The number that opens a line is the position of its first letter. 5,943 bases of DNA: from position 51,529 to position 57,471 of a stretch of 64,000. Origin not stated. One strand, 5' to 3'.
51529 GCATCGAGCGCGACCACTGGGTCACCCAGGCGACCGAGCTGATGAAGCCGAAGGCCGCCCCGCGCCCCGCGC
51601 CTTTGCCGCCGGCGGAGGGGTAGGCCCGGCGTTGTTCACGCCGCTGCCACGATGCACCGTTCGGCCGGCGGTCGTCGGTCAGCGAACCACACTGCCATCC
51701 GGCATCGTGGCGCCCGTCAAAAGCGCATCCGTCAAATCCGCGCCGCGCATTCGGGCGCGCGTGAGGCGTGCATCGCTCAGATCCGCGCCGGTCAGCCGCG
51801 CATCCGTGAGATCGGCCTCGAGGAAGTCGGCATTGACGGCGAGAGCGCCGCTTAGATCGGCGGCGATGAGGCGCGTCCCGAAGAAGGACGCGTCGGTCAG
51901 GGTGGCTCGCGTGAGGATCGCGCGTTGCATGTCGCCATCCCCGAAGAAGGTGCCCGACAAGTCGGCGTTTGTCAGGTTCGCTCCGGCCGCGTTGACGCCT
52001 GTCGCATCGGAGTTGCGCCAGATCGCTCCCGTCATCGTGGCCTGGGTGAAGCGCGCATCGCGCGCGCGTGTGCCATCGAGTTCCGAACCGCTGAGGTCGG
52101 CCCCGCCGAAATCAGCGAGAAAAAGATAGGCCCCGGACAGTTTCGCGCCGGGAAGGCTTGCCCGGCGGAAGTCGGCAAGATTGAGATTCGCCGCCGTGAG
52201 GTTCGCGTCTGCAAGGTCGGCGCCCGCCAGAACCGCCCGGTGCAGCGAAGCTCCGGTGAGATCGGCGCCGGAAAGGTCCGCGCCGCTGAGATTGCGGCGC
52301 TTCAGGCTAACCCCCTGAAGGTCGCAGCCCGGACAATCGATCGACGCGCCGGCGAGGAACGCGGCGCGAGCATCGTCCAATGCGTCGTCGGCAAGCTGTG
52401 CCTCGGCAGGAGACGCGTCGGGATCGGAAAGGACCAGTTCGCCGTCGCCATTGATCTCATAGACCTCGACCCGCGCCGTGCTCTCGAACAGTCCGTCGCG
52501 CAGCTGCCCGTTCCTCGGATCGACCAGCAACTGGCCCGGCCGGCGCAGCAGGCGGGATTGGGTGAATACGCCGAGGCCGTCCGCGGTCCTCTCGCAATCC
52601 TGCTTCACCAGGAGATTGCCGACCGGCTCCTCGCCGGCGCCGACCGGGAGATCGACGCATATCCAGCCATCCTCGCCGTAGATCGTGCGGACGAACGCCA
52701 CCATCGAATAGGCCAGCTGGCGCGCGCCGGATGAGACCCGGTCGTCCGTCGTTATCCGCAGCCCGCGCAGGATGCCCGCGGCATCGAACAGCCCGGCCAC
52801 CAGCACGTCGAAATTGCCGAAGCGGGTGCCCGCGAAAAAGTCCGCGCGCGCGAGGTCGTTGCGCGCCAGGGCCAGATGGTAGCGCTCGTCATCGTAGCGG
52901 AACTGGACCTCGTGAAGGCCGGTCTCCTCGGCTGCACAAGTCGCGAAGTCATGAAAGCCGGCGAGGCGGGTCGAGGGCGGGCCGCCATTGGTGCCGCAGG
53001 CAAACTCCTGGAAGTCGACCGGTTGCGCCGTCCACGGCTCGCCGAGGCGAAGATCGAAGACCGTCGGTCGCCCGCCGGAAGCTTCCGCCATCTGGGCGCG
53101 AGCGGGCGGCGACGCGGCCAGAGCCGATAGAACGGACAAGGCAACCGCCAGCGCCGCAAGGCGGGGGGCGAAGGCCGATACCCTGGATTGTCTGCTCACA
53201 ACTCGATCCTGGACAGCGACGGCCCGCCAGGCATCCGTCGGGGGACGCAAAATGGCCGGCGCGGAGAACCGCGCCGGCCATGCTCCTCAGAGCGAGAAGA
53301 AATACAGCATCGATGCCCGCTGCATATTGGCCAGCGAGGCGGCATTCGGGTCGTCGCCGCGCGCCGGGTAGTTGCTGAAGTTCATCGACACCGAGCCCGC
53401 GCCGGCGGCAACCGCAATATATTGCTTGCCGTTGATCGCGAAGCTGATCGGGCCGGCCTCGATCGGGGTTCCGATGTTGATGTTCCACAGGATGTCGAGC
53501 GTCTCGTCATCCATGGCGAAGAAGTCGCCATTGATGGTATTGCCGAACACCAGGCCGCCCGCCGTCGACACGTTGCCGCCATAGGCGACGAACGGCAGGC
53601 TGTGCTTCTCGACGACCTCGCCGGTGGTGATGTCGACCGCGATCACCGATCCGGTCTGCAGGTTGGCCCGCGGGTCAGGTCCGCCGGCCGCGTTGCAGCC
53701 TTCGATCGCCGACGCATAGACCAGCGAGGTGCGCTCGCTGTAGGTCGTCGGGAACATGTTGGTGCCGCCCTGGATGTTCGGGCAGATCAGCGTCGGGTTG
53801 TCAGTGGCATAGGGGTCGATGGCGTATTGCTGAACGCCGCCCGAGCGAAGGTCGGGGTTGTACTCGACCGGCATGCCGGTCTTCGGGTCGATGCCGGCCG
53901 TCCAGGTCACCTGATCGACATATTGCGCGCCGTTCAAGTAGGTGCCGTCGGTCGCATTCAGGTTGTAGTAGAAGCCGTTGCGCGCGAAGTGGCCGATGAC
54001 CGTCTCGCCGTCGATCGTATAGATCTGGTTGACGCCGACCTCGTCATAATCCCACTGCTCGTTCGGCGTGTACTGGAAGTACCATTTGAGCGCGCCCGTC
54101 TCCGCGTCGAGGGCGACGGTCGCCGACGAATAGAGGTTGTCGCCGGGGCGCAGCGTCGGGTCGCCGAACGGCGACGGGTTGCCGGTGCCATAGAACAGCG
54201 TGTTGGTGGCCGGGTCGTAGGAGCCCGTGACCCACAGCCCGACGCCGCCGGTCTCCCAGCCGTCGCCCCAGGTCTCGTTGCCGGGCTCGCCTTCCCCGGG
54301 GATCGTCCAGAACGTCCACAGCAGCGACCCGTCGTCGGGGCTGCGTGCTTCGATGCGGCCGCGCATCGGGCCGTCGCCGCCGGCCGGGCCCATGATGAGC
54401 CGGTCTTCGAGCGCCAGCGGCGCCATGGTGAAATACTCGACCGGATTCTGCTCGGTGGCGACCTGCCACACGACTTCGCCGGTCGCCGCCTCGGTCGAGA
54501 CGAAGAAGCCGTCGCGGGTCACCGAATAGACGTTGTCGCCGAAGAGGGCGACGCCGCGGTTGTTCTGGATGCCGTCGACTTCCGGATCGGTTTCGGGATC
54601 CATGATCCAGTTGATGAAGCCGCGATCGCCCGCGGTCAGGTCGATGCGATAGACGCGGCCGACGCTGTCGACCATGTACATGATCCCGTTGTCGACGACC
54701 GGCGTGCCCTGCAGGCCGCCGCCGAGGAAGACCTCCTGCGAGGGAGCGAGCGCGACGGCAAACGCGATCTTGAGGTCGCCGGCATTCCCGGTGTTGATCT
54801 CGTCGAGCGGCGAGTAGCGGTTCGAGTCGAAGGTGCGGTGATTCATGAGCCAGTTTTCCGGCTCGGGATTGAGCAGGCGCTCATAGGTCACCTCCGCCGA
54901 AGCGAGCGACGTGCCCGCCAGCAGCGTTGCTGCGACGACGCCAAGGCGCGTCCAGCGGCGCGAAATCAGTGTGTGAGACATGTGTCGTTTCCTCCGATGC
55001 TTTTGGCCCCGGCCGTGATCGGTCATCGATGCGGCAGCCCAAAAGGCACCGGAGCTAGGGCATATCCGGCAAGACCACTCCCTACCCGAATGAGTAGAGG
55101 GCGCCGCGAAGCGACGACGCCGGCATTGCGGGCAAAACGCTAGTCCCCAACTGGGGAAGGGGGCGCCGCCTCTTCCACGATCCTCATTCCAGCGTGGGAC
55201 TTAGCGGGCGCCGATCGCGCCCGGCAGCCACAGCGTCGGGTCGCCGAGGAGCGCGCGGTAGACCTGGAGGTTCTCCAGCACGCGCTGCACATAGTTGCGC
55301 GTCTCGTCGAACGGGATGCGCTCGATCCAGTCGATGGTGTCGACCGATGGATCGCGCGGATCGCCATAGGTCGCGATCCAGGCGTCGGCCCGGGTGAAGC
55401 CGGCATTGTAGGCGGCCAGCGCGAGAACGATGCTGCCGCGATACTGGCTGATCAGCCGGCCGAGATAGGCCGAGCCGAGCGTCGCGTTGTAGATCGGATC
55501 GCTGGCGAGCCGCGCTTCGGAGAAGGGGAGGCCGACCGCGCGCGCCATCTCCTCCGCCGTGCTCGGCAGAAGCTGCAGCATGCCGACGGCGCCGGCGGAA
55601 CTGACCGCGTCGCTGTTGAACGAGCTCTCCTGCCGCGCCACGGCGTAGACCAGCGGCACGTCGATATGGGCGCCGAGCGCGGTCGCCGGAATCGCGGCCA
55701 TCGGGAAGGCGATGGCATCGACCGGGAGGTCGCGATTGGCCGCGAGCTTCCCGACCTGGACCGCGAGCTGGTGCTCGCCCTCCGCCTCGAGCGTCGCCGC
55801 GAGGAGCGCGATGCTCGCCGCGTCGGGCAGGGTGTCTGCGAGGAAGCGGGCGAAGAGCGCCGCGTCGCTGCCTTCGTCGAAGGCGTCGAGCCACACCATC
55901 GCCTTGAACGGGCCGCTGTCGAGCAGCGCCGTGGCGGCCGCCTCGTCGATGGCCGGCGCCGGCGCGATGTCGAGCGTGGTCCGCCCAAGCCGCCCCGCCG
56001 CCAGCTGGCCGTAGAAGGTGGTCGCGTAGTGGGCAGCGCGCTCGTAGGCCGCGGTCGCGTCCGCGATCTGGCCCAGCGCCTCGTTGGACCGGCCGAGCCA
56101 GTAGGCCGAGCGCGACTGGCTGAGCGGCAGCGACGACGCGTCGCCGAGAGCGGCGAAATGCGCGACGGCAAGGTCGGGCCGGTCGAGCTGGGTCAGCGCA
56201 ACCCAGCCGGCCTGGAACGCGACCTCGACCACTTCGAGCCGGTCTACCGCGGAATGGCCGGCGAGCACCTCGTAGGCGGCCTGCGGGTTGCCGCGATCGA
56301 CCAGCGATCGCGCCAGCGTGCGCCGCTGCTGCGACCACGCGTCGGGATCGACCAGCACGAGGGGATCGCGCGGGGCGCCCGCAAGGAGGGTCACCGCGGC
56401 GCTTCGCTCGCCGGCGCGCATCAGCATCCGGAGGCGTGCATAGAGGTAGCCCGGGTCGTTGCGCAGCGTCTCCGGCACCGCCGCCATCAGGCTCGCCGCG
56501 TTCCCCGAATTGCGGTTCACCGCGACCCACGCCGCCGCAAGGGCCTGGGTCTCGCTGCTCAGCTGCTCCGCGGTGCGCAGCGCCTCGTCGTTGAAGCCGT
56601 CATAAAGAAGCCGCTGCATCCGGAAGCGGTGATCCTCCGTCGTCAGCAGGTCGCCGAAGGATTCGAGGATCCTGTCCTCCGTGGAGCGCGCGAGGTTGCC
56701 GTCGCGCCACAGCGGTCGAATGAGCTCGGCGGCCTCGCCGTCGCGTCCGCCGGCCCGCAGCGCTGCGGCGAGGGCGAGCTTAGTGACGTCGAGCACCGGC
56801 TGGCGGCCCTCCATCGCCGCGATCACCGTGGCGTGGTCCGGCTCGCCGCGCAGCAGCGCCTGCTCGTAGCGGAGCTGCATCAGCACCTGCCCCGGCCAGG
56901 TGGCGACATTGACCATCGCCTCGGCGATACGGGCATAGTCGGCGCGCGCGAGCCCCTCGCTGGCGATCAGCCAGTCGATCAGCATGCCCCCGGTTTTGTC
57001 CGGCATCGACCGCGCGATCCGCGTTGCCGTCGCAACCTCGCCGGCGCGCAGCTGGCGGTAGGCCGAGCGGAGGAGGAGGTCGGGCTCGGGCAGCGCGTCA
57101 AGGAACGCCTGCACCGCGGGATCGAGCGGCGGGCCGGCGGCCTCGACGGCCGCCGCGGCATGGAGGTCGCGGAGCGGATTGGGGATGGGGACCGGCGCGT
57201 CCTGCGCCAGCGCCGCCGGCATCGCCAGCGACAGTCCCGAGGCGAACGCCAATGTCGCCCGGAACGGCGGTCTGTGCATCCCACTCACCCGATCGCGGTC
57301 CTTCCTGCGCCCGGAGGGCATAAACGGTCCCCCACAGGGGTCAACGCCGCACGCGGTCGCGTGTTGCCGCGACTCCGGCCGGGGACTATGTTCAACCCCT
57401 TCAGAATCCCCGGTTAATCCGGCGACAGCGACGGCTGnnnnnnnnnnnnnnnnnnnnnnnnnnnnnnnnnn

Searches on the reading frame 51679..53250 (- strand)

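Call 54: search_protein_families(library=pfam, proteins=[window:51679-53250:-], max_evalue=0.001)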
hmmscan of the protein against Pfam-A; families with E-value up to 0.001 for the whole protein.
window:51679-53250:- (523 aa): 3 families
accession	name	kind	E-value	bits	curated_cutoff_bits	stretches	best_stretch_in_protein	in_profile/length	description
PF00805.28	Pentapeptide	-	6.1e-42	141.2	20.2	7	309-346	1-38/40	Pentapeptide repeats (8 copies)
PF13599.13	Pentapeptide_4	-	4.1e-16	59.2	38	2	308-375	10-77/78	Pentapeptide repeat region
PF13576.12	Pentapeptide_3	-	5.1e-15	55.9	27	1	473-515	3-48/48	Pentapeptide repeats (9 copies)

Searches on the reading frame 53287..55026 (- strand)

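Call 54: search_protein_families(library=pfam, proteins=[window:53287-55026:-], max_evalue=0.001)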
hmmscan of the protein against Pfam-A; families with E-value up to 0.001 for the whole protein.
window:53287-55026:- (579 aa): 3 families
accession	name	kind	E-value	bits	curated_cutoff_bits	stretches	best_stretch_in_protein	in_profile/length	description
PF01011.28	PQQ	-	7.1e-48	164.1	26.7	2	59-364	1-335/595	Glucose/ethanol/alcohol dehydrogenase, beta-propeller domain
PF13360.13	PQQ_2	-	3.9e-15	56.6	27.6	2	102-193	62-148/233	Outer membrane protein assembly factor BamB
PF13570.13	Beta-prop_ACSF4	-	2e-06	27.9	133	0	460-546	114-197/329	Beta-alanine-activating enzyme, beta-propeller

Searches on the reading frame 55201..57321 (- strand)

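Call 54: search_protein_families(library=pfam, proteins=[window:55201-57321:-], max_evalue=0.001)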
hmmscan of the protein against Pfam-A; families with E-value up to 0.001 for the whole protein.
window:55201-57321:- (706 aa): 1 family
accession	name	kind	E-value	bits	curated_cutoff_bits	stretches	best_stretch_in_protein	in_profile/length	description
PF01464.25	SLT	-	1.7e-27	95.7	21.3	1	550-654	9-110/117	Transglycosylase SLT domain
